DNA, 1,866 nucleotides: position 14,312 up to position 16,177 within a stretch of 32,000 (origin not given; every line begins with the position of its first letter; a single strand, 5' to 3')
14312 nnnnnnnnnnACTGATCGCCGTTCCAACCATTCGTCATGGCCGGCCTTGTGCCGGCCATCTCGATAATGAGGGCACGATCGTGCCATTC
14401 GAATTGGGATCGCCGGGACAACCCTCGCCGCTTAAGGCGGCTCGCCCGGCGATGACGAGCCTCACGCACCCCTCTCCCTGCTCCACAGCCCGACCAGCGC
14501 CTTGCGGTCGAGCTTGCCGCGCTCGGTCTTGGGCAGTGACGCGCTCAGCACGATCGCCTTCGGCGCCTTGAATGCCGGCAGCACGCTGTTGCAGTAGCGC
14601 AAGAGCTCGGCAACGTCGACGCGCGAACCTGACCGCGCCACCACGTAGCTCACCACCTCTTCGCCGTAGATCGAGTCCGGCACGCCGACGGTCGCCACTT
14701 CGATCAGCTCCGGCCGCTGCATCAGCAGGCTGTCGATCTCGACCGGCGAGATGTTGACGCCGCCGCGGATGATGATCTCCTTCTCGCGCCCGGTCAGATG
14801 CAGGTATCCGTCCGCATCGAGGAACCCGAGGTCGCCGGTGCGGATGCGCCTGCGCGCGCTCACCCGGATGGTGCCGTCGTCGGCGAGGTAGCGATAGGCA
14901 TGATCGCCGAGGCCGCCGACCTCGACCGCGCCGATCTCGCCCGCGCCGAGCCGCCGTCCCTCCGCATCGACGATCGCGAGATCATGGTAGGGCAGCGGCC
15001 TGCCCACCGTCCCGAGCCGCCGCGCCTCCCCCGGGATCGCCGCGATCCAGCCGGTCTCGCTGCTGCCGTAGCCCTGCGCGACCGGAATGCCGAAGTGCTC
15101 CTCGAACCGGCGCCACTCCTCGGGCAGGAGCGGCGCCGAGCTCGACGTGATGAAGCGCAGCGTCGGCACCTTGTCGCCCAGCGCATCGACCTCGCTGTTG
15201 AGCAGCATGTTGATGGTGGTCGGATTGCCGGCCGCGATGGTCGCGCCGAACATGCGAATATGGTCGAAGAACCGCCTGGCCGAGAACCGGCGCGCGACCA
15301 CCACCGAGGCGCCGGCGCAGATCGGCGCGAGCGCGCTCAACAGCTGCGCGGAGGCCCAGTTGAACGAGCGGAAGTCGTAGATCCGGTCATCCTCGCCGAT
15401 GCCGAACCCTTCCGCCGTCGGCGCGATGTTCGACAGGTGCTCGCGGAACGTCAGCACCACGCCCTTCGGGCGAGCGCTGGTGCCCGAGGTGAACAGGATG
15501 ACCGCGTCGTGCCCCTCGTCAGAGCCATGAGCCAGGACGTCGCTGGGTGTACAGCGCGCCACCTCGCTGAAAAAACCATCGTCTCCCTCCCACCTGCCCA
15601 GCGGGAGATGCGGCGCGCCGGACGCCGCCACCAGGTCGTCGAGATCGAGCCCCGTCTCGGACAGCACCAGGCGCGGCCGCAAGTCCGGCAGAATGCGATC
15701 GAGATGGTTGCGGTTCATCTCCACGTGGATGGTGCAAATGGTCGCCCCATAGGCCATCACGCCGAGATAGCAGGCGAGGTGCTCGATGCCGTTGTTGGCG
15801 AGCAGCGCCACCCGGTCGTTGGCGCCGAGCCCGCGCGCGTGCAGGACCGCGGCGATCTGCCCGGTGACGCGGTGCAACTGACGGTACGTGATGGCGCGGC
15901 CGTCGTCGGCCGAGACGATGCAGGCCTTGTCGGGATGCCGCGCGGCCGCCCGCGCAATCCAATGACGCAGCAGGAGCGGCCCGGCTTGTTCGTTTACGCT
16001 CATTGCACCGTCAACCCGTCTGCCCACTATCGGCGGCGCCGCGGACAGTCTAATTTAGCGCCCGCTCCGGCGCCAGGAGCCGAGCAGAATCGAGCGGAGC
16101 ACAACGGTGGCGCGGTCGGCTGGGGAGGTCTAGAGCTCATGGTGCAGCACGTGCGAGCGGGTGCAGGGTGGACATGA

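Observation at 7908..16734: BoxR-controlled boxC-boxB operon extended by idi and a UbiD-family decarboxylase, flanked by a CoA ligase and ubiX: candidate aryl-carboxyl-CoA decarboxylation route feeding the aerobic benzoyl-CoA pathway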

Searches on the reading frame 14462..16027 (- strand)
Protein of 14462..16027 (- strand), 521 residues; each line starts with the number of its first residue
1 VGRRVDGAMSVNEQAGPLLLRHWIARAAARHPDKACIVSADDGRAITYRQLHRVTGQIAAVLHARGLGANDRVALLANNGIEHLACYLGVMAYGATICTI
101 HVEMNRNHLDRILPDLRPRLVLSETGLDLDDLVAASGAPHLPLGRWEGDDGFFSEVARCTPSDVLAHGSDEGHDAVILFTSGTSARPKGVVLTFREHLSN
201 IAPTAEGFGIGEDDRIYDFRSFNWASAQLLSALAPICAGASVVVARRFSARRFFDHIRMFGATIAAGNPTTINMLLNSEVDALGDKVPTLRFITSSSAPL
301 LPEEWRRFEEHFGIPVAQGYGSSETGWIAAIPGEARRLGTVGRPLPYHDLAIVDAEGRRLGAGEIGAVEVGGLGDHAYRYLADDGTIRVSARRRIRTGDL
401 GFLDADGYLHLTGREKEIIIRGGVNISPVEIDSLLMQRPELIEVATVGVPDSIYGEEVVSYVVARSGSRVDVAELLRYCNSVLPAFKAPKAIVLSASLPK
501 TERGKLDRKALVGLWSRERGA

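Call 3: search_protein_families(library=ncbifam, proteins=[window:14462-16027:-])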
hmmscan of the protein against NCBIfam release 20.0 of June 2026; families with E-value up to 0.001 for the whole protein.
window:14462-16027:- (521 aa): 108 families (the best 25 are shown)
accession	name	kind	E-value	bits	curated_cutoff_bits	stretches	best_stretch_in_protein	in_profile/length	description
NF004837.0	PRK06187.1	subfamily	1.7e-87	293.9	476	1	14-511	4-518/531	long-chain-fatty-acid--CoA ligase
NF004511.1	PRK05852.1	equivalog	1.1e-77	261.9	650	1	22-511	3-500/505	FadD7 family fatty acid--CoA ligase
NF005702.0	PRK07514.1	subfamily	5.5e-74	249.3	558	1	27-511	11-496/506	malonyl-CoA synthase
NF004808.0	PRK06155.1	equivalog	6.7e-63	212.8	722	1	20-511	23-518/542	ATP-dependent acyl-CoA ligase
NF005714.0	PRK07529.1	subfamily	4.4e-62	210.3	632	2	152-511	197-572/640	acyl-CoA synthetase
NF005947.1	PRK08008.1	equivalog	3.4e-61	207.4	651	1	22-511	12-517/518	crotonobetaine/carnitine-CoA ligase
NF009233.0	PRK12583.1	subfamily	5e-61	206.8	832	2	176-509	205-544/558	fatty acid CoA ligase family protein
NF006182.0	PRK08316.1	subfamily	1.8e-58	198.3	663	1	20-510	13-512/523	fatty acyl-CoA synthetase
NF005801.1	PRK07656.1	equivalog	2.3e-57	194.7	657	1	23-509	6-497/500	FadD3 family acyl-CoA ligase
NF005307.0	PRK06839.1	equivalog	2.6e-57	194.6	748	1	22-513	6-491/496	o-succinylbenzoate--CoA ligase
NF006572.0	PRK09088.1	equivalog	3e-55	187.8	696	1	24-511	7-483/491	acyl-CoA synthetase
TIGR03208.1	cyc_hxne_CoA_lg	equivalog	1.4e-54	185.7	792.3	1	24-508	28-533/538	cyclohexanecarboxylate-CoA ligase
NF004797.0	PRK06145.1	equivalog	3.2e-53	180.8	850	1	21-511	5-491/499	acyl-CoA synthetase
NF004114.0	PRK05605.1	equivalog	3.6e-53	180.8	766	2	171-510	220-564/575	long-chain-fatty-acid--CoA ligase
NF052269.1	Staph_lig_FadD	equivalog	6.9e-53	179.7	650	1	22-512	4-490/499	long-chain-fatty-acid--CoA ligase FadD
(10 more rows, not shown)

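Call 4: search_protein_families(library=pfam, proteins=[window:14462-16027:-])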
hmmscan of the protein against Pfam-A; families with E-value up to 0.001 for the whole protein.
window:14462-16027:- (521 aa): 2 families
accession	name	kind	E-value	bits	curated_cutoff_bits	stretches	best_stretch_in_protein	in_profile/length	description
PF00501.34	AMP-binding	-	3.1e-64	217.6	29.9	1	25-372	2-376/384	AMP-binding enzyme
PF13193.12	AMP-binding_C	-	1e-13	52.4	24.5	1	430-505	1-76/76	AMP-binding enzyme C-terminal domain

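Call 7: search_solved_structures(query=window:14462-16027:-, max_evalue=1e-30)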
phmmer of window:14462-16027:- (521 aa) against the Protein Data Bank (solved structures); distinct sequences matched with E-value up to 1e-30: 38.
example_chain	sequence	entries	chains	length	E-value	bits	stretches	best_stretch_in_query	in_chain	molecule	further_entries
6qjz_A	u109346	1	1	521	5.9e-62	213.1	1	45-510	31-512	oxalyl CoA-synthetase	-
5ie0_A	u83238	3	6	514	1.5e-56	195.3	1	26-511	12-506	Oxalate--CoA ligase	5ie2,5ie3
4fuq_A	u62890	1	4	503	9.1e-53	182.8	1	32-511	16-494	Malonyl CoA synthetase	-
4fut_A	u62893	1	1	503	6.7e-52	180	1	32-511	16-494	Malonyl CoA synthetase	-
4gxr_A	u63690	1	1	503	5.3e-50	173.7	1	32-511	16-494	Malonyl CoA synthetase, Benzoate-CoA ligase Chimeric protein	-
4gxq_A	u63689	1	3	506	1.9e-49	171.9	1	32-511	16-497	Malonyl CoA synthetase, Benzoate-CoA ligase Chimeric protein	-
3r44_A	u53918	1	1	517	1.2e-45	159.3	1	31-510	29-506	fatty acyl CoA synthetase FADD13 (FATTY-ACYL-CoA SYNTHETASE)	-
8aff_A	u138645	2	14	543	1.3e-43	152.7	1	174-515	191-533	Oxalate--CoA ligase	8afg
3ivr_A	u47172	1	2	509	1.1e-41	146.3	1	25-511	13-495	Putative long-chain-fatty-acid CoA ligase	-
8biq_D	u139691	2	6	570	2.1e-41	145.3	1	43-510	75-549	4-hydroxybutyrate--CoA ligase 1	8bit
3etc_A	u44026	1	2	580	4.1e-38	134.5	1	30-508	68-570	AMP-binding protein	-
8weu_A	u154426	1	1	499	4.4e-38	134.4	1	22-507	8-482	Fatty-acyl-CoA synthase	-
8wev_A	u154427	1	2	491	4.5e-38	134.3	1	22-506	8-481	Feruloyl-CoA Synthetase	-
5u2a_A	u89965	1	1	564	5.4e-38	134.1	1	45-509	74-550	AMP-dependent synthetase and ligase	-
4wv3_A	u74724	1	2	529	2.2e-37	132.1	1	43-510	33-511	Anthranilate-CoA ligase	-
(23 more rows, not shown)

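Call 40: find_homologous_proteins(query=window:14462-16003:-, max_evalue=1e-40)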
Query window:14462-16003:- (513 aa): 2754 proteins with E <= 1e-40 among 8000 candidates; the best 120 are listed.
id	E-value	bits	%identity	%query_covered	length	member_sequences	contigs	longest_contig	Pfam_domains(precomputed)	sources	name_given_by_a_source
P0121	0.0e+0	1058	92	100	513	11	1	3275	PF00501.35,PF13193.13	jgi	jgi:acyl-coenzyme A synthetase/AMP-(fatty) acid ligase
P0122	1.1e-282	956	84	99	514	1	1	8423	PF00501.35,PF13193.13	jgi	jgi:acyl-coenzyme A synthetase/AMP-(fatty) acid ligase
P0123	2.5e-261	886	78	100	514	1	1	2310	PF00501.35,PF13193.13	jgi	jgi:acyl-coenzyme A synthetase/AMP-(fatty) acid ligase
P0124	2.5e-256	869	77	100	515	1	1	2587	PF00501.35,PF13193.13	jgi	jgi:long-chain acyl-CoA synthetase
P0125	1.3e-247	841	79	93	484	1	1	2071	PF00501.35,PF13193.13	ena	-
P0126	1.7e-247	840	74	99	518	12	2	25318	PF00501.35,PF13193.13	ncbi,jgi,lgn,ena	-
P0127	1.1e-239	814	73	99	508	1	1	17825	PF00501.35,PF13193.13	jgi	jgi:acyl-coenzyme A synthetase/AMP-(fatty) acid ligase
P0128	9.7e-238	808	72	99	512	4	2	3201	PF00501.35,PF13193.13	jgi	jgi:acyl-CoA synthetase (AMP-forming)/AMP-acid ligase II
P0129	5.8e-237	805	72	98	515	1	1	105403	PF00501.35,PF13193.13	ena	-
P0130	6.3e-237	805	73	98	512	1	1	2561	PF00501.35,PF13193.13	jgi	jgi:acyl-coenzyme A synthetase/AMP-(fatty) acid ligase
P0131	1.6e-236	804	72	98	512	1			PF00501.35,PF13193.13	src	-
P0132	4.9e-236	802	71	98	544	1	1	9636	PF00501.35,PF13193.13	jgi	jgi:long-chain acyl-CoA synthetase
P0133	1.0e-235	801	70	99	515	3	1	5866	PF00501.35,PF13193.13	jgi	jgi:acyl-coenzyme A synthetase/AMP-(fatty) acid ligase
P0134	2.7e-235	800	72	98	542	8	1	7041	PF00501.35,PF13193.13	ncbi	-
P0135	3.1e-235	800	70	99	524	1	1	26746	PF00501.35,PF13193.13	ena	-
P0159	1.2e-231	788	71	99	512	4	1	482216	PF00501.35,PF13193.13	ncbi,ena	-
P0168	3.9e-231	786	71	98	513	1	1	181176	PF00501.35,PF13193.13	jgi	jgi:acyl-coenzyme A synthetase/AMP-(fatty) acid ligase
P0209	4.6e-229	779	70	99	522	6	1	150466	PF00501.35,PF13193.13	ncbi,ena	-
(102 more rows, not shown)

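Call 74: find_encoding_contigs(protein=P0129, flank=7000, max_places=1)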
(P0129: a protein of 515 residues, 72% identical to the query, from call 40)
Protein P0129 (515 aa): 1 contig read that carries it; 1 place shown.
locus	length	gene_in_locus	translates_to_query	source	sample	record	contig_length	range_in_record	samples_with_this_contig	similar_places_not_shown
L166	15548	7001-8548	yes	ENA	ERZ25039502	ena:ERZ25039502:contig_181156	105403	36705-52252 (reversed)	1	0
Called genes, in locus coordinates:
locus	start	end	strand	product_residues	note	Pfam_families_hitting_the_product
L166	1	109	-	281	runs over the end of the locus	PF02129:Peptidase_S15 (faint), PF00135:COesterase, PF20434:BD-FAE, PF07859:Abhydrolase_3, PF00326:Peptidase_S9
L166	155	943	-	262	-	PF00106:adh_short, PF08659:KR, PF13561:adh_short_C2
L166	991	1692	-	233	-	PF02798:GST_N, PF13409:GST_N_2, PF13417:GST_N_3, PF00043:GST_C, PF14497:GST_C_3 (weak), PF13410:GST_C_2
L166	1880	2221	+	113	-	-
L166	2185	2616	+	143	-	PF03737:RraA-like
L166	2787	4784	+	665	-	PF00082:Peptidase_S8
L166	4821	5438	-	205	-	PF02441:Flavoprotein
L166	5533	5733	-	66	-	-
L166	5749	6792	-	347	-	PF00355:Rieske, PF19298:KshA_C (faint), PF19112:VanA_C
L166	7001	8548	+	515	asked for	PF00501:AMP-binding, PF13193:AMP-binding_C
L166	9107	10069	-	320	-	PF01977:UbiD, PF20696:UbiD_C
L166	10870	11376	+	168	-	PF01047:MarR, PF12802:MarR_2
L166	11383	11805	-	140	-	-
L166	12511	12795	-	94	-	-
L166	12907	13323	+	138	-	PF22636:FlK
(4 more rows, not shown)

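Call 75: find_encoding_contigs(protein=P0159, flank=7000, max_places=1)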
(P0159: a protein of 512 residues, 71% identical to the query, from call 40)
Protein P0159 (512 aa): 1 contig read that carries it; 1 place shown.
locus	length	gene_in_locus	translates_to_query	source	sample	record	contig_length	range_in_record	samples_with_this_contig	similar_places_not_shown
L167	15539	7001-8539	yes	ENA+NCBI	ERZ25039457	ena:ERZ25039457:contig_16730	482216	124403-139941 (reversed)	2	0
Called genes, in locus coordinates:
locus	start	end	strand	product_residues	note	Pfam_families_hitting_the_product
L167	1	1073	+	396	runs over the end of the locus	PF00296:Bac_luciferase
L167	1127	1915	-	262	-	PF00106:adh_short, PF08659:KR, PF13561:adh_short_C2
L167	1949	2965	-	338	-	PF03401:TctC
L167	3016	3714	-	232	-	PF02798:GST_N, PF13409:GST_N_2, PF13417:GST_N_3, PF00043:GST_C, PF13410:GST_C_2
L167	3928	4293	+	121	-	PF06823:DUF1236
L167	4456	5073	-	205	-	PF02441:Flavoprotein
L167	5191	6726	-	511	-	PF01977:UbiD, PF20696:UbiD_C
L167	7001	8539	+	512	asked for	PF00501:AMP-binding, PF13193:AMP-binding_C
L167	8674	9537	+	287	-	-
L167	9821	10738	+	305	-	PF00753:Lactamase_B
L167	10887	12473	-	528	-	PF20695:UbiD_N, PF01977:UbiD, PF20696:UbiD_C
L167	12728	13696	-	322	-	PF13379:NMT1_2 (weak), PF09084:NMT1, PF12974:Phosphonate-bd (weak)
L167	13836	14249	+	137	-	PF22636:FlK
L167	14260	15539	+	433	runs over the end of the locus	PF00501:AMP-binding, PF14535:AMP-binding_C_2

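Call 76: find_encoding_contigs(protein=P0168, flank=7000, max_places=1)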
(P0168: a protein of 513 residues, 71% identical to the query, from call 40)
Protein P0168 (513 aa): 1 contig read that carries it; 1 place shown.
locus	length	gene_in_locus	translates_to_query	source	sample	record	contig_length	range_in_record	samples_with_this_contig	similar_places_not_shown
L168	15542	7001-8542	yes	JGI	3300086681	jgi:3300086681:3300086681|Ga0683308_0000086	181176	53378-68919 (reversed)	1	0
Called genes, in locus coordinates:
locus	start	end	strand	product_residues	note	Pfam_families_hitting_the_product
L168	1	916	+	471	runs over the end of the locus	PF09990:DUF2231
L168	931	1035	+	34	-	-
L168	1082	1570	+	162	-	-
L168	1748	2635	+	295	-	PF00034:Cytochrom_C, PF13442:Cytochrome_CBB3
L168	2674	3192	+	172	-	PF01322:Cytochrom_C_2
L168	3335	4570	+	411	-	PF04909:Amidohydro_2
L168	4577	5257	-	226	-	PF02441:Flavoprotein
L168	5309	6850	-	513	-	PF01977:UbiD, PF20696:UbiD_C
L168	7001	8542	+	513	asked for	PF00501:AMP-binding, PF13193:AMP-binding_C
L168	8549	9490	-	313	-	PF00753:Lactamase_B (weak)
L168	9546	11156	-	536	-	PF20695:UbiD_N, PF01977:UbiD, PF20696:UbiD_C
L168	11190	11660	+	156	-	PF22636:FlK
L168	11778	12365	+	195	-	PF00293:NUDIX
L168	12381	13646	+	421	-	PF05977:MFS_3, PF07690:MFS_1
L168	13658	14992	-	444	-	PF01425:Amidase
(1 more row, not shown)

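Call 77: find_encoding_contigs(protein=P0209, flank=7000, max_places=1)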
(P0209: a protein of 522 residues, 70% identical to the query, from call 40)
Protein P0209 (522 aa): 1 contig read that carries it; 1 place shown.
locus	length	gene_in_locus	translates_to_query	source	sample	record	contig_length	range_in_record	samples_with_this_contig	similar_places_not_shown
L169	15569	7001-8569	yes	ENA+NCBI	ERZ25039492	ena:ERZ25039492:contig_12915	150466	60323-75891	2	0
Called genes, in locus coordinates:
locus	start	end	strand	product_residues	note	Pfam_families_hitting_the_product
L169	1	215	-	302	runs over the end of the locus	PF00596:Aldolase_II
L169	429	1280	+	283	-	PF03446:NAD_binding_2, PF09130:DUF1932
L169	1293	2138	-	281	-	PF02129:Peptidase_S15 (weak), PF12740:PETase (weak), PF00135:COesterase, PF20434:BD-FAE, PF07859:Abhydrolase_3, PF00326:Peptidase_S9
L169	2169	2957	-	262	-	PF00106:adh_short, PF08659:KR, PF13561:adh_short_C2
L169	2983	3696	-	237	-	PF02798:GST_N, PF13409:GST_N_2, PF13417:GST_N_3, PF00043:GST_C, PF14497:GST_C_3 (weak), PF13410:GST_C_2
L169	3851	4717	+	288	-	PF03737:RraA-like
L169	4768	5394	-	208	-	PF02441:Flavoprotein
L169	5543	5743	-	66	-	-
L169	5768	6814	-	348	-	PF00355:Rieske, PF19298:KshA_C (faint), PF19112:VanA_C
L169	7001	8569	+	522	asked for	PF00501:AMP-binding, PF13193:AMP-binding_C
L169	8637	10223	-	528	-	PF20695:UbiD_N, PF01977:UbiD, PF20696:UbiD_C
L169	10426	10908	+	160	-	PF22381:Staph_reg_Sar_Rot (weak), PF01047:MarR, PF12802:MarR_2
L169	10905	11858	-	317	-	PF13379:NMT1_2 (faint), PF09084:NMT1, PF12974:Phosphonate-bd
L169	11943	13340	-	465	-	PF00378:ECH_1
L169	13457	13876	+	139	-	PF22636:FlK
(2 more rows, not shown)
